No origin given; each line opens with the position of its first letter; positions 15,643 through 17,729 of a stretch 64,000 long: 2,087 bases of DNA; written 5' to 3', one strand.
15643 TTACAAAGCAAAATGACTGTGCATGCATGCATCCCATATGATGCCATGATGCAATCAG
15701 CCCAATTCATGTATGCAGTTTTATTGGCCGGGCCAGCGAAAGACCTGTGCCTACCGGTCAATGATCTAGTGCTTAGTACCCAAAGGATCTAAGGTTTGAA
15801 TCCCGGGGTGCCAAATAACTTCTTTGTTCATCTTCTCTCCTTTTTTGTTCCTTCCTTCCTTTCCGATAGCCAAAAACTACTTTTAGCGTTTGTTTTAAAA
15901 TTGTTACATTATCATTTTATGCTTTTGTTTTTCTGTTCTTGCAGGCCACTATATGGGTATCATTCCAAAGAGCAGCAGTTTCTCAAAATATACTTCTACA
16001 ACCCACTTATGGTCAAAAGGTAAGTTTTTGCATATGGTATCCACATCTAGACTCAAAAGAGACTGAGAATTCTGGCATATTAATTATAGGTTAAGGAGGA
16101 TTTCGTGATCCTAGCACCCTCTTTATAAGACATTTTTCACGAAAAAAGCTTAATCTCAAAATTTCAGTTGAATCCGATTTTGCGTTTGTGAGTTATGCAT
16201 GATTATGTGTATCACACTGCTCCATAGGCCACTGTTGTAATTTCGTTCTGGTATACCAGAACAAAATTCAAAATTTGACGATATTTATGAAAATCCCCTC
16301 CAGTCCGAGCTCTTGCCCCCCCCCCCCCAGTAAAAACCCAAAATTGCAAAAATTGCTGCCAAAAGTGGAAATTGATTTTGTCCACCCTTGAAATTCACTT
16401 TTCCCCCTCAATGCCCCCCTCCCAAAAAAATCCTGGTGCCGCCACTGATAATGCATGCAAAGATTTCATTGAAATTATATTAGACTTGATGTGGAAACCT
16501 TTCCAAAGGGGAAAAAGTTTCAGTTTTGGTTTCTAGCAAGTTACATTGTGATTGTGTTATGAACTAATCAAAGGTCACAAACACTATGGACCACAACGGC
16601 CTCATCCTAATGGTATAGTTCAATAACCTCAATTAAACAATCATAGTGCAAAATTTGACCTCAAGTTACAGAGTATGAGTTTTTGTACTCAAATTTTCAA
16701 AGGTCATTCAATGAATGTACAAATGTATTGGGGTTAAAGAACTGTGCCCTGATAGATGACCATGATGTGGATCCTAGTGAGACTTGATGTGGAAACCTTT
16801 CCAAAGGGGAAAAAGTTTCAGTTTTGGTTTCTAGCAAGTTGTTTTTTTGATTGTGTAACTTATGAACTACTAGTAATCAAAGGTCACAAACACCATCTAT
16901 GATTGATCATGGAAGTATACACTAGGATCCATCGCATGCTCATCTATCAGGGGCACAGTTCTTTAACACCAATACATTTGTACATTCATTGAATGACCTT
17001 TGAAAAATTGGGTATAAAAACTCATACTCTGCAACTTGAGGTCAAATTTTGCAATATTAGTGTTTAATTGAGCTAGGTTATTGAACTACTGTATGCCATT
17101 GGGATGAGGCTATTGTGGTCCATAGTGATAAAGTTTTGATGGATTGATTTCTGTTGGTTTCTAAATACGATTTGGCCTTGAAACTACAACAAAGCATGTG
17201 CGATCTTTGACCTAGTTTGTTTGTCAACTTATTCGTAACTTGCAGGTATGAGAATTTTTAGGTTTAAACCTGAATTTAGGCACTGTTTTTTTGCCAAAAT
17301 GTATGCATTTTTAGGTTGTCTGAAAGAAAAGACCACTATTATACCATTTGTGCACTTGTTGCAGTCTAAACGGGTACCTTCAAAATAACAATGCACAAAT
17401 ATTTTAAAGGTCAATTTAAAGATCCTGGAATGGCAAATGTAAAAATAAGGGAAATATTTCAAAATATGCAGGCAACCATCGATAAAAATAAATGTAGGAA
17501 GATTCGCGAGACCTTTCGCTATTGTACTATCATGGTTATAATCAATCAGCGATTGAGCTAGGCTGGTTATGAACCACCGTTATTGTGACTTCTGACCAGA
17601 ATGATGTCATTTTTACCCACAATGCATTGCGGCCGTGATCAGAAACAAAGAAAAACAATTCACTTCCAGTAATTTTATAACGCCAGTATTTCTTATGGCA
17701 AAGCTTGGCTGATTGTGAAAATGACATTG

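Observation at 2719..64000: Partial REV3L / DNA polymerase zeta catalytic-subunit orthologue, including its giant exon.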

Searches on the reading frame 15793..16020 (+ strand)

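Call 4: search_protein_families(library=pfam, proteins=[window:15793-16020:+], max_evalue=0.01)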
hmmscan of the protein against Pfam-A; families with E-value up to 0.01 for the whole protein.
window:15793-16020:+ (76 aa): 1 family
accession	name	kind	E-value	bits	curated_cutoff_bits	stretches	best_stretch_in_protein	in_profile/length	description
PF24055.2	POL3_N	-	2e-10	41.5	24.1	1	47-75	53-81/81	DNA polymerase delta catalytic subunit-like, N-terminal domain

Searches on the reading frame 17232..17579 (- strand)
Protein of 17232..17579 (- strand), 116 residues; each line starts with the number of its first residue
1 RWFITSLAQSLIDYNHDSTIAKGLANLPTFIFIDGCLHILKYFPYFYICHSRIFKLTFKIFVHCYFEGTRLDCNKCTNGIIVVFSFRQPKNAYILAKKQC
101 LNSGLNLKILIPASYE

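Call 36: search_protein_families(library=pfam, proteins=[window:17232-17579:-], max_evalue=1)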
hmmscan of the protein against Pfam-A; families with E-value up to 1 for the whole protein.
window:17232-17579:- (116 aa): 1 family
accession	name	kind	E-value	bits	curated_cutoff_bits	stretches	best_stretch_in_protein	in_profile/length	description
PF15118.11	DUF4560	-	0.042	14.2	27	1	22-60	25-62/64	Domain of unknown function (DUF4560)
